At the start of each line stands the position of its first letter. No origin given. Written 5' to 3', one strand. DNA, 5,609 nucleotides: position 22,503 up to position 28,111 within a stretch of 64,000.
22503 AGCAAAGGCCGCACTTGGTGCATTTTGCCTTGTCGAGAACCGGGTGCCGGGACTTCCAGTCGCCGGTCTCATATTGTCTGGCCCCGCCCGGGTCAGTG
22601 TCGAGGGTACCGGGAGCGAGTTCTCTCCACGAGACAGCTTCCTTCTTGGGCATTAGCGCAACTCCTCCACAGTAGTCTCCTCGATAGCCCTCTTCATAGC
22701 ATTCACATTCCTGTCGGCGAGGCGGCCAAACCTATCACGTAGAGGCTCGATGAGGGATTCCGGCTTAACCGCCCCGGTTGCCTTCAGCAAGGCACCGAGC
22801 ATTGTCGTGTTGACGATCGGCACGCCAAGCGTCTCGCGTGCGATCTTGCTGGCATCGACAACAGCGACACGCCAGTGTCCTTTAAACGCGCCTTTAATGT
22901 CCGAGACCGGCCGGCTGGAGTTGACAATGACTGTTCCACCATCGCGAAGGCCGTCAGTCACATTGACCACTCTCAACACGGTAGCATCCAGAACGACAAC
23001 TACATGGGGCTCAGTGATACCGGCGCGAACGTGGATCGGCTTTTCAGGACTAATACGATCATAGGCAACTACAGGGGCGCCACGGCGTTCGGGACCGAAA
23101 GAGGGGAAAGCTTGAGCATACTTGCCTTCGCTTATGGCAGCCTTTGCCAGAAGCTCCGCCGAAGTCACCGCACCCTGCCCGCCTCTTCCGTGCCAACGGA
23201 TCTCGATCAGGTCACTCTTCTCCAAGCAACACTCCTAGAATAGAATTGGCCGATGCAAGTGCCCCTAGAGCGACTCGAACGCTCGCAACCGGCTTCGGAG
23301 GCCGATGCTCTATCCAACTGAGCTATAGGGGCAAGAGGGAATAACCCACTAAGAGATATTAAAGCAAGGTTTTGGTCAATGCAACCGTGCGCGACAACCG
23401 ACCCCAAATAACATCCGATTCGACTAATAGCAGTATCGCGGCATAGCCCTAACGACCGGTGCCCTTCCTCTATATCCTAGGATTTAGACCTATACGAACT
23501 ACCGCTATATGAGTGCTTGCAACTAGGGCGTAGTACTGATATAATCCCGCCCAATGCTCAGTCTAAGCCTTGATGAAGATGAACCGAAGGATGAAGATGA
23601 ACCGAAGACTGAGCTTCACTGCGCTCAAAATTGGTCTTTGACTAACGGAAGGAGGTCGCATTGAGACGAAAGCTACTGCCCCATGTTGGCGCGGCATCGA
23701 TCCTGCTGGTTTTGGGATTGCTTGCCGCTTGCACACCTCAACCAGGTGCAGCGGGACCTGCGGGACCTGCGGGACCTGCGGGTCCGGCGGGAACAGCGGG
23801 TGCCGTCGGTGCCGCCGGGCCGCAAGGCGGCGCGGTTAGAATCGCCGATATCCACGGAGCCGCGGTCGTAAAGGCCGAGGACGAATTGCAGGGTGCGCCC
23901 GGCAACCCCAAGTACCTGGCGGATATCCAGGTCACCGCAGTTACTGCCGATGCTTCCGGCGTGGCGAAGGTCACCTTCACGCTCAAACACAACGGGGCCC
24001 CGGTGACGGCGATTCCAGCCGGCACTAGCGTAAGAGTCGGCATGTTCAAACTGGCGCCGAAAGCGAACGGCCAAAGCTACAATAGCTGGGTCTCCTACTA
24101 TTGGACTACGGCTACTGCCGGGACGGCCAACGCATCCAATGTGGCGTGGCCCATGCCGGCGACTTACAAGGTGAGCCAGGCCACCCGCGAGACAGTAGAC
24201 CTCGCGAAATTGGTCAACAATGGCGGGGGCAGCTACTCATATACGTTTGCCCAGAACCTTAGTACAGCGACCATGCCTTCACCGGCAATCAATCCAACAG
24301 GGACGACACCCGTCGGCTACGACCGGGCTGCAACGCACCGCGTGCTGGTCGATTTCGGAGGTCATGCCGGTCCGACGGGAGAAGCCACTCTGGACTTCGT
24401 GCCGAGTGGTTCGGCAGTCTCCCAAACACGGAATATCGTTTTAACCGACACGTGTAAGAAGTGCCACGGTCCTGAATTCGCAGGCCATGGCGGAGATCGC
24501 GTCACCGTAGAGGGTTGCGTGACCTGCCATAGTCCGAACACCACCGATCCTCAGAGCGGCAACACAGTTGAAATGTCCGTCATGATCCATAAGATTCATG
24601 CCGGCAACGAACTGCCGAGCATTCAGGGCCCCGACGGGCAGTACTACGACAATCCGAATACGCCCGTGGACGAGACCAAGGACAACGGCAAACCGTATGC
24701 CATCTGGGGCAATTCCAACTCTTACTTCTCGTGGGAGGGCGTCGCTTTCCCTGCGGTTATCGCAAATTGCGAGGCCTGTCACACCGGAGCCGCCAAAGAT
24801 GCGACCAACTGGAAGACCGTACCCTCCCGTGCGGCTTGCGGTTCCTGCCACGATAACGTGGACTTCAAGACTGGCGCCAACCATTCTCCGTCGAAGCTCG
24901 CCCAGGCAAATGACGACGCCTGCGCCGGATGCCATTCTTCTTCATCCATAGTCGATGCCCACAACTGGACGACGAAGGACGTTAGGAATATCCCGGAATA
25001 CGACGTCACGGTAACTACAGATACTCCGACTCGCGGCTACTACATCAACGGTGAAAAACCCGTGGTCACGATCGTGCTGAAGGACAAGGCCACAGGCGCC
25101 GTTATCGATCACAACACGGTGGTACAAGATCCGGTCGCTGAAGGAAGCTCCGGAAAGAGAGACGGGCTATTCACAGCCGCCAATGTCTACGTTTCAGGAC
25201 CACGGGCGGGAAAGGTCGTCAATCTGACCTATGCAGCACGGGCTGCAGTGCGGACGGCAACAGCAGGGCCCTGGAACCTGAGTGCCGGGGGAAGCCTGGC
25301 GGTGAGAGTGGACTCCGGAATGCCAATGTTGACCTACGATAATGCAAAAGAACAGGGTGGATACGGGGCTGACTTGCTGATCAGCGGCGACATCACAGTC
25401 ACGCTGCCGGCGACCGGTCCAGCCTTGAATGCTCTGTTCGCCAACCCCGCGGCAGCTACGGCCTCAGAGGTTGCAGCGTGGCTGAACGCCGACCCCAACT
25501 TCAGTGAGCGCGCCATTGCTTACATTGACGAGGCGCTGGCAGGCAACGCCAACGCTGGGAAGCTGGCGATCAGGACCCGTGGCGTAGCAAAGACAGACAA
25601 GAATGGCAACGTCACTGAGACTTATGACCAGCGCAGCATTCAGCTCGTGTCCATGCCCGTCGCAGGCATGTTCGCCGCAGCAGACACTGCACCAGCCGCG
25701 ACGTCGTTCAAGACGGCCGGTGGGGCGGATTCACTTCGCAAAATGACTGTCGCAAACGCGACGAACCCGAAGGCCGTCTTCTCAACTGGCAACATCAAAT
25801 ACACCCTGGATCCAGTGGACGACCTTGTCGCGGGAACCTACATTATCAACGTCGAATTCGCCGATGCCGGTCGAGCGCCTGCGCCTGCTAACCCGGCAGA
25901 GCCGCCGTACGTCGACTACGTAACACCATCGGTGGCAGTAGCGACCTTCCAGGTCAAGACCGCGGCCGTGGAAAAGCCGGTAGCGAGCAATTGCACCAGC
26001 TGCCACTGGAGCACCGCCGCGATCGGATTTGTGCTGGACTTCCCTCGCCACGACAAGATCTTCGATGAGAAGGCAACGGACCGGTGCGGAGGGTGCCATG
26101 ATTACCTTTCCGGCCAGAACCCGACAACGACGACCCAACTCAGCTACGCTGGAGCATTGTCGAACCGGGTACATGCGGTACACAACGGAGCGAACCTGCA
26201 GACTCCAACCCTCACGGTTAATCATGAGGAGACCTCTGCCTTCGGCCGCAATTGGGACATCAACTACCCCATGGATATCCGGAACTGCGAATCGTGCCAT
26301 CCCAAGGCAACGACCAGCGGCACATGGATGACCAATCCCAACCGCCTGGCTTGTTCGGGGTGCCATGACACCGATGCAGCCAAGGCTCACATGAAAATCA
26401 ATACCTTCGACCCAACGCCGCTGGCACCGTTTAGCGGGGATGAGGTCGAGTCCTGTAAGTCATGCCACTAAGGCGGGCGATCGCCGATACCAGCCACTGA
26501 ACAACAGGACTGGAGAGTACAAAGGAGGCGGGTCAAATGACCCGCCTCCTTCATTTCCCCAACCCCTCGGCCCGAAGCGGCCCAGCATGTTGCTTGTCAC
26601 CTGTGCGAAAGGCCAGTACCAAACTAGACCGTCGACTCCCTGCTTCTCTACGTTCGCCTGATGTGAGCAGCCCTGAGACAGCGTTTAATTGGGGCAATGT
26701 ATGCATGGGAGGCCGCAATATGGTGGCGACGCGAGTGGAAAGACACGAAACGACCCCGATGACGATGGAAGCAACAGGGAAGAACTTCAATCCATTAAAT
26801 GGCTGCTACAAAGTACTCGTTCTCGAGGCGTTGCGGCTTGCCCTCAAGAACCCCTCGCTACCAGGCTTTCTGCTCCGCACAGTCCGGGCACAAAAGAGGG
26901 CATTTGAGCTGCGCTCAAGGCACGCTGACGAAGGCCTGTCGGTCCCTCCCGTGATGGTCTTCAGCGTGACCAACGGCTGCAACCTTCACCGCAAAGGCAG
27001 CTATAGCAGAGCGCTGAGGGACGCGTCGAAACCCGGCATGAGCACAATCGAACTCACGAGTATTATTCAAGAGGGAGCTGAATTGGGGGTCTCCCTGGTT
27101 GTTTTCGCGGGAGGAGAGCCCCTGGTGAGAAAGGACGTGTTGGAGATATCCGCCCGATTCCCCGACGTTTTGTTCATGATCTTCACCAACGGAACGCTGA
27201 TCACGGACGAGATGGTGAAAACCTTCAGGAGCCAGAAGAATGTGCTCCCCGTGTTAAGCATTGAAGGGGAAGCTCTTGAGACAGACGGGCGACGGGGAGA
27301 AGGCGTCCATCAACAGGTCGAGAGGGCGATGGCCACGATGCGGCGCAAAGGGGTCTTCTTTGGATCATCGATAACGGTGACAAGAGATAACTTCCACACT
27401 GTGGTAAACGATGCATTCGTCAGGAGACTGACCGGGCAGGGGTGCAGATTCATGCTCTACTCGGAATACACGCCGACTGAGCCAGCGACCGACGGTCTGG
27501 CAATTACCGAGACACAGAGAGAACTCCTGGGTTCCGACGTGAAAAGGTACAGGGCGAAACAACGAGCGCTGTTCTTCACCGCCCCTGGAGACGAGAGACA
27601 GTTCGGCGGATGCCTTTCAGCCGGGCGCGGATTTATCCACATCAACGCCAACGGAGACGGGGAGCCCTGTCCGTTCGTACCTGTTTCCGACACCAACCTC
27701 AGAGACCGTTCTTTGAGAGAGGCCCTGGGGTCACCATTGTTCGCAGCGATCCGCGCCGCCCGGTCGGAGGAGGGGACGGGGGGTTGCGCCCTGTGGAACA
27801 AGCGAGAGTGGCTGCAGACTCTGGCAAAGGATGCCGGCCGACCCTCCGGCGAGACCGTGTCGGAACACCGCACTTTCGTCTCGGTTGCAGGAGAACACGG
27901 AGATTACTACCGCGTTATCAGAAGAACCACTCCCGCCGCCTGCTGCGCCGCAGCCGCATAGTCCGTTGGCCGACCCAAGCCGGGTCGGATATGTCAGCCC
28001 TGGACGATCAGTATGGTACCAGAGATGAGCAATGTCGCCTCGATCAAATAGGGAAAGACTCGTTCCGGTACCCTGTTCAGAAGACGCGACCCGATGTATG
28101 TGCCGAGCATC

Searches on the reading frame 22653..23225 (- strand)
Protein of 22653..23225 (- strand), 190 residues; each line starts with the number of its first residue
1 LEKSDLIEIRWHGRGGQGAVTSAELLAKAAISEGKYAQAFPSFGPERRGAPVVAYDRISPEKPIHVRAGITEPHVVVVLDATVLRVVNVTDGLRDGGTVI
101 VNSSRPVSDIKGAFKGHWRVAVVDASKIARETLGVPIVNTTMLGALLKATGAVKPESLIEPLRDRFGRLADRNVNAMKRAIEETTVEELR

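Call 16: search_protein_families(library=pfam, max_evalue=0.000001, proteins=[window:22653-23225:-])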
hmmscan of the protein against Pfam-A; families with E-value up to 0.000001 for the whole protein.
window:22653-23225:- (190 aa): 1 family
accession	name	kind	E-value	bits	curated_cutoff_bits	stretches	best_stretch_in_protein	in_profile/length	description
PF01558.24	POR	-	2e-43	149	27.4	1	15-182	1-173/173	Pyruvate ferredoxin/flavodoxin oxidoreductase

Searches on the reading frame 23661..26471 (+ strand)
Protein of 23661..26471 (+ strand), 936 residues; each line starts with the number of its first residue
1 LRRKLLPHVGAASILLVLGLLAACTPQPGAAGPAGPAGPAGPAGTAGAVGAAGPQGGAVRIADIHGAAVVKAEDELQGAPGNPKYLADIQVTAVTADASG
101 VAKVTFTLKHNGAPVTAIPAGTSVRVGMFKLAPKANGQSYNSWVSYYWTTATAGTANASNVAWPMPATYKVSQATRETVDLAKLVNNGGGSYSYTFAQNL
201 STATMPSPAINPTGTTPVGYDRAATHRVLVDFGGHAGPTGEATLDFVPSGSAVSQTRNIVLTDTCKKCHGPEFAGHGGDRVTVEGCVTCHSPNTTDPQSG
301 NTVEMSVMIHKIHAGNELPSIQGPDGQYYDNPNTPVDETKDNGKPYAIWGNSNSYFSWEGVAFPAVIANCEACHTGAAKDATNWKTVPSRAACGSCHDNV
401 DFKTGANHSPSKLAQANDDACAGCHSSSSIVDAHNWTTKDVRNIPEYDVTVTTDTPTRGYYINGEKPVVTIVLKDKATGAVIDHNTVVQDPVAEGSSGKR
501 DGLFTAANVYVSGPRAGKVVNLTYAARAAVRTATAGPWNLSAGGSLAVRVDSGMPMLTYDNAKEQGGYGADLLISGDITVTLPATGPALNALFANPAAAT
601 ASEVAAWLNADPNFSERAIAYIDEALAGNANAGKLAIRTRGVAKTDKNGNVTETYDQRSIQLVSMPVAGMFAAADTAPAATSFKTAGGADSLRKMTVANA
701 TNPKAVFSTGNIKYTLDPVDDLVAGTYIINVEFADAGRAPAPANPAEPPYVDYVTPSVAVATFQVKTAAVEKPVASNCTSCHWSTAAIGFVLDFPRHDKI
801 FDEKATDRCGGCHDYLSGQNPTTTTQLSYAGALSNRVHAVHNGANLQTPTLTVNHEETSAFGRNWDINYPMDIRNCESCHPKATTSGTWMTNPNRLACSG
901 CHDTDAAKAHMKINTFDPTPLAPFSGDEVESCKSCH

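Call 16: search_protein_families(library=pfam, max_evalue=0.000001, proteins=[window:23661-26471:+])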
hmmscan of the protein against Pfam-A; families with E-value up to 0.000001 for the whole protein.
window:23661-26471:+ (936 aa): 4 families
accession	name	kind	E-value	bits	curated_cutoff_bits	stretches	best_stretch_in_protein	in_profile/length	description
PF22113.1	Mtrc-MtrF_II-IV_dom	-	8.5e-34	117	30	2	257-433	1-174/176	Outer membrane cytochrome MtrC/MtrF-like, domains II/IV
PF14522.11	Cytochrome_C7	-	5.9e-13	48.9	24.8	0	873-936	13-66/67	Cytochrome c7 and related cytochrome c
PF14537.11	Cytochrom_c3_2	-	4e-09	37.3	25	0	875-936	8-64/79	Cytochrome c3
PF09699.15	Paired_CXXCH_1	-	5.8e-08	32.7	20.6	0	369-400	8-39/41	Doubled CXXCH motif (Paired_CXXCH_1)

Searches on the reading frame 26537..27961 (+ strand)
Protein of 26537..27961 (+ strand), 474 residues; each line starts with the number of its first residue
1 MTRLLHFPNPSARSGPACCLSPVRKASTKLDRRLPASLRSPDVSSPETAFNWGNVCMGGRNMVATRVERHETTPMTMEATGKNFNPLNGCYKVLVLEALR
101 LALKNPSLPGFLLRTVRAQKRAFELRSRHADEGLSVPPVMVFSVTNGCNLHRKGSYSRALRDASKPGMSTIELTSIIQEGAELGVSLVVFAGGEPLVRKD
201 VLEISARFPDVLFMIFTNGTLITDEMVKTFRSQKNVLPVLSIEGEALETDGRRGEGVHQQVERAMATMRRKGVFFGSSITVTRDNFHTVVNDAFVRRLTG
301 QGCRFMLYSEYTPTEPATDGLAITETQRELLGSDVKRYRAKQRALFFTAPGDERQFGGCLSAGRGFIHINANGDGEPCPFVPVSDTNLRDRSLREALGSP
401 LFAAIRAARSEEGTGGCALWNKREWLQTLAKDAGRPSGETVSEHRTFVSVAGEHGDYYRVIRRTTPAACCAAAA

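Call 16: search_protein_families(library=pfam, max_evalue=0.000001, proteins=[window:26537-27961:+])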
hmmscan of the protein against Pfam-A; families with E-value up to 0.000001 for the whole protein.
window:26537-27961:+ (474 aa): 1 family
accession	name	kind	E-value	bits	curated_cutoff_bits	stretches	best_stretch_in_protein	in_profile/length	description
PF04055.27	Radical_SAM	-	2.8e-08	34.5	29.5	1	167-281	27-150/166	Radical SAM superfamily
